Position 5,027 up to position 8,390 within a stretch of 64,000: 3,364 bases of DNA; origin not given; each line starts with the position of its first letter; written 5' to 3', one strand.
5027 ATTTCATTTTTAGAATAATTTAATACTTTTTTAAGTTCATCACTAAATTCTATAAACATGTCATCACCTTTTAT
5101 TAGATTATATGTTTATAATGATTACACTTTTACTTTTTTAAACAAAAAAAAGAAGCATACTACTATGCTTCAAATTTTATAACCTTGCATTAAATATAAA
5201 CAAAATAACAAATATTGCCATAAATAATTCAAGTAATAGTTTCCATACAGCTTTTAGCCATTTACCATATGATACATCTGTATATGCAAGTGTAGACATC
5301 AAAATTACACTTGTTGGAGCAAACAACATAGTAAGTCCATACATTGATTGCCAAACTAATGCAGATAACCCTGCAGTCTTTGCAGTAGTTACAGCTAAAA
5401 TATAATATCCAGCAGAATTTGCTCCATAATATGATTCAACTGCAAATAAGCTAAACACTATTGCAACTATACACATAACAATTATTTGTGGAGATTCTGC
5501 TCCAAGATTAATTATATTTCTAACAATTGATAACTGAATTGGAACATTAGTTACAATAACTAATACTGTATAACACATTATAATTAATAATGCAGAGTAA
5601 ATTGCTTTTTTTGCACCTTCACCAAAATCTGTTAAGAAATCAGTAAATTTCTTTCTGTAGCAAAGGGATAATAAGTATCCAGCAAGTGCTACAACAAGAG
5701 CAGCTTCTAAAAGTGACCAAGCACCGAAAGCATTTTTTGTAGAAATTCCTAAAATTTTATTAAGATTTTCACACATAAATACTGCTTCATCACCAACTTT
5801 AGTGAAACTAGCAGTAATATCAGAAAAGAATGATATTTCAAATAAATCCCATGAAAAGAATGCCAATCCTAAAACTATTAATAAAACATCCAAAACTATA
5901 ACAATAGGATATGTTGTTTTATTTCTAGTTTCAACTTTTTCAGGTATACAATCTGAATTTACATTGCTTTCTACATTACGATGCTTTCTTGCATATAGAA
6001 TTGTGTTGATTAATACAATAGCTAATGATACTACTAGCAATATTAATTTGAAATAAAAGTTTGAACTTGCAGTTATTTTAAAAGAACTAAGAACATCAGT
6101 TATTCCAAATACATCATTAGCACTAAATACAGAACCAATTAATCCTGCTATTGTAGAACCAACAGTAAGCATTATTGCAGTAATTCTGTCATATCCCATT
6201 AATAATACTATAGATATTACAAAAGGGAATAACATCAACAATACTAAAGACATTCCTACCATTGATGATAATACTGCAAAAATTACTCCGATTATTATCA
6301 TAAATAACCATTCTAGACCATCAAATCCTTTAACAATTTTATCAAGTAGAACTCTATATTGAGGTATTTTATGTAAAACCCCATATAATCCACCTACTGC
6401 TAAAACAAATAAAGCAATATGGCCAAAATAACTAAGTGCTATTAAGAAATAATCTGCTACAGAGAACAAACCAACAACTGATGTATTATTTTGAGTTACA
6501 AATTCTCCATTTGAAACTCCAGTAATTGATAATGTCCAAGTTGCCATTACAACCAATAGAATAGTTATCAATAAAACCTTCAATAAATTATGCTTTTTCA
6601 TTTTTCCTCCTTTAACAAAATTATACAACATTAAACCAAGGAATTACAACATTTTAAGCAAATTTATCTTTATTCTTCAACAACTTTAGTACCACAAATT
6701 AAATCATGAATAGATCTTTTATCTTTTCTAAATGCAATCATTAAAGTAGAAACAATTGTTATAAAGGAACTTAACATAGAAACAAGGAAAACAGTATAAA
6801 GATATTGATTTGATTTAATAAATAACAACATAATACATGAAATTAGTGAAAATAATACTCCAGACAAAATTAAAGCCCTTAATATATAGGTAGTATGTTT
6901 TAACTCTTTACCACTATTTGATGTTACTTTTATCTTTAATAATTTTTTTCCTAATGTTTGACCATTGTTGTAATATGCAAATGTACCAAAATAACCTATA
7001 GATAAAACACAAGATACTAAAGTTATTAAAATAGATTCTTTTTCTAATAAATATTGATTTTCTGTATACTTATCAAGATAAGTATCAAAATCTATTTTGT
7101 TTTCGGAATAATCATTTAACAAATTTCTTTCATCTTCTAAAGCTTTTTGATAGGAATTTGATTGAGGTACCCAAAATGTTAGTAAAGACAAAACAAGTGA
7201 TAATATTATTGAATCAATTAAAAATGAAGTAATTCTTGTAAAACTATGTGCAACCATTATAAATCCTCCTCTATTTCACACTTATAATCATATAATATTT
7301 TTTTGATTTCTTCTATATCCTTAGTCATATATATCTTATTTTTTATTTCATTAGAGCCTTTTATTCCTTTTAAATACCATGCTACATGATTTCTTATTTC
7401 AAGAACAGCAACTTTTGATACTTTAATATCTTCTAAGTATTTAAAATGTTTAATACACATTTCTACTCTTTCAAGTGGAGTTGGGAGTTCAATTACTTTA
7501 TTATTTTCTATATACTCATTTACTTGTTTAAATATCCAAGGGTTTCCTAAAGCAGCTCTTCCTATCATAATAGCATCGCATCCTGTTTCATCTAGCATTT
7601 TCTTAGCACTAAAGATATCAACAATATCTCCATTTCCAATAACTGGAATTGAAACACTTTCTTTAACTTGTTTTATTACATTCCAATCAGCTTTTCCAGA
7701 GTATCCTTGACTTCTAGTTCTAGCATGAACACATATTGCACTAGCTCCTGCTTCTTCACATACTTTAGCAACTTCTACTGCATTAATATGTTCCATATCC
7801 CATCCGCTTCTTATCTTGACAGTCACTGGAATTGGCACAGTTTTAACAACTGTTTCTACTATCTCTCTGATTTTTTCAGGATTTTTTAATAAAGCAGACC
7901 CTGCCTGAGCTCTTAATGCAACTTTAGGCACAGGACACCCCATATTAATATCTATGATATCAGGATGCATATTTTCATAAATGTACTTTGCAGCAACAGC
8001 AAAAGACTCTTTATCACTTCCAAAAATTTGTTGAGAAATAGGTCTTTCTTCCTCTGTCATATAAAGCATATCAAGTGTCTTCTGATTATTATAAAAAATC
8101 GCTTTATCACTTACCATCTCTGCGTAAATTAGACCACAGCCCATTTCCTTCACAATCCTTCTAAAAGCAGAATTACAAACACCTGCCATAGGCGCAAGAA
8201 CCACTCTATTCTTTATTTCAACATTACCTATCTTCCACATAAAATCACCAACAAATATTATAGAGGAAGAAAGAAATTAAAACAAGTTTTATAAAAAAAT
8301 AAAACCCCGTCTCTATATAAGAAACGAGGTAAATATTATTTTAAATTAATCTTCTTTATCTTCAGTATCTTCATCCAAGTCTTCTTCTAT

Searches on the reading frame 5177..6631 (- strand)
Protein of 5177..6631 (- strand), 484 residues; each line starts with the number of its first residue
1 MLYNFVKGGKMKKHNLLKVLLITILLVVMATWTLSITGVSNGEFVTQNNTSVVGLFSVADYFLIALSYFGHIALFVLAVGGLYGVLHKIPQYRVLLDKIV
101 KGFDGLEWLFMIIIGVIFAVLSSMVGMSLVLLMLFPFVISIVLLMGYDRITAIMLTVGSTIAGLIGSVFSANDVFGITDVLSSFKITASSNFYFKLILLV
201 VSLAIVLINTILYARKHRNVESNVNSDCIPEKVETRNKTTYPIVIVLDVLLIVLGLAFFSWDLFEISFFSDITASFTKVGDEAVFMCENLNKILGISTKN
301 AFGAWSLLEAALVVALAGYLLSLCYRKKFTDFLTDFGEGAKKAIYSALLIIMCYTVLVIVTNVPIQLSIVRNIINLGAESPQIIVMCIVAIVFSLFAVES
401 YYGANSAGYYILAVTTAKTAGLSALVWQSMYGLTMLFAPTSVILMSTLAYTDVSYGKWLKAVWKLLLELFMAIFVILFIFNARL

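Call 39: search_protein_families(library=pfam, proteins=[window:5177-6631:-], max_evalue=0.001)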
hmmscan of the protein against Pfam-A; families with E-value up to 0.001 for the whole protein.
window:5177-6631:- (484 aa): 1 family
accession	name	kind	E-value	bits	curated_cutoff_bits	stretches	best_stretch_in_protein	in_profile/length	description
PF03606.21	DcuC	-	9.8e-23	80.8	23.1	1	70-478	76-457/461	C4-dicarboxylate anaerobic carrier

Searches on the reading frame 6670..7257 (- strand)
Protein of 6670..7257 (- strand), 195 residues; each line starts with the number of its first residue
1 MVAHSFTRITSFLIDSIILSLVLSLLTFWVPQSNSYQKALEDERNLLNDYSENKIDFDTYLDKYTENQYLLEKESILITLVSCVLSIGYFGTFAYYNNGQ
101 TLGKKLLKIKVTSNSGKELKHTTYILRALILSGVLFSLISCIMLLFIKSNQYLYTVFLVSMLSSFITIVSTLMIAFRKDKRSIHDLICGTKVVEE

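Call 39: search_protein_families(library=pfam, proteins=[window:6670-7257:-], max_evalue=0.001)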
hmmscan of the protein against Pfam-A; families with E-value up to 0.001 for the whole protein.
window:6670-7257:- (195 aa): 1 family
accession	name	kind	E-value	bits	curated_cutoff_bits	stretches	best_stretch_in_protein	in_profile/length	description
PF06271.18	RDD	-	3.3e-21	76.5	24.1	1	3-189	2-137/137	RDD family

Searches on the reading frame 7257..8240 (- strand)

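Call 39: search_protein_families(library=pfam, proteins=[window:7257-8240:-], max_evalue=0.001)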
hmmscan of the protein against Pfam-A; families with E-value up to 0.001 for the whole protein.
window:7257-8240:- (327 aa): 4 families
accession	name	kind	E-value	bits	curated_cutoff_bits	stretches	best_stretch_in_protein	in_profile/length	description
PF01207.24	Dus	-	4.2e-95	318.9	20.4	1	15-313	2-299/311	Dihydrouridine synthase (Dus)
PF00977.27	His_biosynth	-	4.1e-10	39.9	23.6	1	110-230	98-222/228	Histidine biosynthesis protein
PF01680.23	SOR_SNZ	-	3.7e-08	33.9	27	1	152-224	20-96/207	SOR/SNZ family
PF00724.26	Oxidored_FMN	-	2.4e-06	27.5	27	0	153-246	243-341/342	NADH:flavin oxidoreductase / NADH oxidase family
